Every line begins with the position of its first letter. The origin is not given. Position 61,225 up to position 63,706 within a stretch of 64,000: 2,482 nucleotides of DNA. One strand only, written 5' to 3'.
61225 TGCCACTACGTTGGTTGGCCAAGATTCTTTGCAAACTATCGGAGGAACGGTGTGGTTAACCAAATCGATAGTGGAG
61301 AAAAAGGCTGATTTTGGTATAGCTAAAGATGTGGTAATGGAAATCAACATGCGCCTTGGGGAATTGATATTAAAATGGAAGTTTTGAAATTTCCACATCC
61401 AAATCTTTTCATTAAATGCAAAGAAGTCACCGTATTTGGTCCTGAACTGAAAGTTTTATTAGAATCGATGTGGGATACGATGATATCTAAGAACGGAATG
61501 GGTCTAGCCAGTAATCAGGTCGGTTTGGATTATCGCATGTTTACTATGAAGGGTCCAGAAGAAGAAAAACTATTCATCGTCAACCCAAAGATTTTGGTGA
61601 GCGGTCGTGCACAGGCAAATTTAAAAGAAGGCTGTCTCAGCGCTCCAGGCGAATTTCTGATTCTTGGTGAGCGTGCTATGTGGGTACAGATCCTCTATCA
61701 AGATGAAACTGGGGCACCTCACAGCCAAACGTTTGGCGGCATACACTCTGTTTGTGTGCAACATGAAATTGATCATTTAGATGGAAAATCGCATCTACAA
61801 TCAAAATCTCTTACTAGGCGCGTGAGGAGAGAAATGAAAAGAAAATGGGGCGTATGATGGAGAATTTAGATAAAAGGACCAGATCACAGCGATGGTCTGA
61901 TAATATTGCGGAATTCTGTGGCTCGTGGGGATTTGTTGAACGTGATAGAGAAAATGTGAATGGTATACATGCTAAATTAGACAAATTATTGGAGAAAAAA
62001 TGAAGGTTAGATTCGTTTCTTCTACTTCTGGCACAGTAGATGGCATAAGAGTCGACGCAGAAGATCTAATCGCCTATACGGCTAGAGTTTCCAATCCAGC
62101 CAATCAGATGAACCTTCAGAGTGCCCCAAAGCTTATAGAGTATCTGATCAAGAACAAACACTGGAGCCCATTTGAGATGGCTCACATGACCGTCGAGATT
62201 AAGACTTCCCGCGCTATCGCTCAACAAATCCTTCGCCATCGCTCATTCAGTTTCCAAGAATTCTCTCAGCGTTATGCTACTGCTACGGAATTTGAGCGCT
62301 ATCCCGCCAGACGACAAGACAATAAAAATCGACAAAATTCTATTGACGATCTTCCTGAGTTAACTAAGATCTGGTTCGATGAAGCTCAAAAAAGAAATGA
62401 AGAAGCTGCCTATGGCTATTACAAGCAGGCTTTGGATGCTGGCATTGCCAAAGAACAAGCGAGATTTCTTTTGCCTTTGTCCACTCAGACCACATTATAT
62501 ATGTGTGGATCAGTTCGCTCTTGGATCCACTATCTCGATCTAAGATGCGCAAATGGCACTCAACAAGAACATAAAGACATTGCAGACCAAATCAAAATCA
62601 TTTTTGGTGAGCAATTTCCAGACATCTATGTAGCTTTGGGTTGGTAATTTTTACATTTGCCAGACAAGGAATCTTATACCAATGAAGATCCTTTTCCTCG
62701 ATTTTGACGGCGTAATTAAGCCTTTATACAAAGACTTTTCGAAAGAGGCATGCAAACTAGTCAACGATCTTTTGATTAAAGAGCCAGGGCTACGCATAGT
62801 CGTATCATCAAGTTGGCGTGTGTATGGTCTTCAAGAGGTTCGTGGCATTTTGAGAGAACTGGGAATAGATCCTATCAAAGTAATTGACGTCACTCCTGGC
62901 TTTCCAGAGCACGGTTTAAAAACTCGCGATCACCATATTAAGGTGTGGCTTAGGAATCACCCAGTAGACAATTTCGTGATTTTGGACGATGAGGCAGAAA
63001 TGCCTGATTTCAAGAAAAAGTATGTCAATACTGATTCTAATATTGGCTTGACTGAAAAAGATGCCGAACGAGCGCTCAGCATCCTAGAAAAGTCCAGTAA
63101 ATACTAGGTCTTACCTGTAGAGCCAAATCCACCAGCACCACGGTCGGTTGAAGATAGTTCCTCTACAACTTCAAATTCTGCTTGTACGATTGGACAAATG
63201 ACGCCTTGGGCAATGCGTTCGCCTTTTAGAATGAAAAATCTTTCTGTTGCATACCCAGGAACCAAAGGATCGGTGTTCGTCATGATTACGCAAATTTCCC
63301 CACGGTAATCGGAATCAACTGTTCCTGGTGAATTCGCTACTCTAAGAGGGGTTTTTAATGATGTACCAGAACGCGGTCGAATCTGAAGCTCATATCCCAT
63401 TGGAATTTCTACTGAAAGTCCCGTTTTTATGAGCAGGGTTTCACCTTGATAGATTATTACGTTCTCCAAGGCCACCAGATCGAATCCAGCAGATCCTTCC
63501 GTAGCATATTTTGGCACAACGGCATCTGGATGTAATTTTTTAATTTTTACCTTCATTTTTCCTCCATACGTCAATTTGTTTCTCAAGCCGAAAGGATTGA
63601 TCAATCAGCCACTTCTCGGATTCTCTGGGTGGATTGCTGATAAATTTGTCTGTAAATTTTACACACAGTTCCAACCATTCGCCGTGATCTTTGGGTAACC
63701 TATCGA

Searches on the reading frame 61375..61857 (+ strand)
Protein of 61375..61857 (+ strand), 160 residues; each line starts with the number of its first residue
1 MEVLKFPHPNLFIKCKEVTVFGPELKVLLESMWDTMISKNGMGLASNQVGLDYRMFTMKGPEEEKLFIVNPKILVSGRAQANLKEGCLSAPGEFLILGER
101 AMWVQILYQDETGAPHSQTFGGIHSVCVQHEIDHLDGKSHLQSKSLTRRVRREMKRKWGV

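Call 13: search_protein_families(library=pfam, proteins=[window:61375-61857:+], max_evalue=0.01)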
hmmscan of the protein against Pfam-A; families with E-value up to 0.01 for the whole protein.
window:61375-61857:+ (160 aa): 1 family
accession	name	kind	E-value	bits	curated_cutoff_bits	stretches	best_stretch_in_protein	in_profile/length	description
PF01327.26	Pep_deformylase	-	3.7e-36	124.5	22.8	1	2-141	3-147/156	Polypeptide deformylase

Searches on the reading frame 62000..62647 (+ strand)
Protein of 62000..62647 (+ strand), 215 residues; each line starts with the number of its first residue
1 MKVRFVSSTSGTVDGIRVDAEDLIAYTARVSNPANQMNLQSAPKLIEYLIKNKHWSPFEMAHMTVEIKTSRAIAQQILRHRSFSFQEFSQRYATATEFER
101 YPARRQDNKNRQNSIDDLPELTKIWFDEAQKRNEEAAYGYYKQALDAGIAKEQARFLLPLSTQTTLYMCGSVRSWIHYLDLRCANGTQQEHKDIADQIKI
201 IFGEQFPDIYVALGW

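Call 77: search_protein_families(library=pfam, proteins=[window:62000-62647:+], max_evalue=0.001)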
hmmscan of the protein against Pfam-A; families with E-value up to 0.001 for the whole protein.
window:62000-62647:+ (215 aa): 1 family
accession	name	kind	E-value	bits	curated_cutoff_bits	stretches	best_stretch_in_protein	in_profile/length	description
PF02511.20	Thy1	-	2.2e-47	161.8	24.8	1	19-207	8-190/191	Thymidylate synthase complementing protein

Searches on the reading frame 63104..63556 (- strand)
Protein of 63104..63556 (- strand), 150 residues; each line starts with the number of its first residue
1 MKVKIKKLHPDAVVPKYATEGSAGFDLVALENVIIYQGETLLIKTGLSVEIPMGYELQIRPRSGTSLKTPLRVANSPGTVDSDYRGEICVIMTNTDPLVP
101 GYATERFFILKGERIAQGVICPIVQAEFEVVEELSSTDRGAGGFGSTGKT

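Call 77: search_protein_families(library=pfam, proteins=[window:63104-63556:-], max_evalue=0.001)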
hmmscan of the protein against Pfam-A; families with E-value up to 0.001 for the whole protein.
window:63104-63556:- (150 aa): 1 family
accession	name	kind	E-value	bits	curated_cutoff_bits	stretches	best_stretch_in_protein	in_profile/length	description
PF00692.24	dUTPase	-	3.6e-27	95.1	22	1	13-148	4-129/129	dUTPase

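Call 80: find_encoding_contigs(protein=window:63104-63556:-, flank=10000, max_places=1)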
Protein window:63104-63556:- (150 aa): 4 contigs read that carry it; 1 place shown.
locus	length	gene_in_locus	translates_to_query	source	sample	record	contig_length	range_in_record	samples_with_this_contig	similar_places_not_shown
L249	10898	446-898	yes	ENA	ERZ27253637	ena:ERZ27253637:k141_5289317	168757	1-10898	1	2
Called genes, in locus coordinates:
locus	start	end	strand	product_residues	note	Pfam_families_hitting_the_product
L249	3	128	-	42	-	?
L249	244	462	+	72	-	-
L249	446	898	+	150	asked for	PF00692:dUTPase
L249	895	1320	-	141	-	PF18143:HAD_SAK_2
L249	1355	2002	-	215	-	PF02511:Thy1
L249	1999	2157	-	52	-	-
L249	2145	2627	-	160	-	PF01327:Pep_deformylase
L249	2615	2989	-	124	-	-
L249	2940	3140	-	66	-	-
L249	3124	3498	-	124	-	PF03167:UDG (weak)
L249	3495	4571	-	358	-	PF09511:RNA_lig_T4_1, PF09414:RNA_ligase (weak)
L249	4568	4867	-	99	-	-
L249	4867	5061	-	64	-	-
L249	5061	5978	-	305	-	PF08433:KTI12 (faint), PF13671:AAA_33, PF25109:HAD_PNKP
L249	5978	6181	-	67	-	-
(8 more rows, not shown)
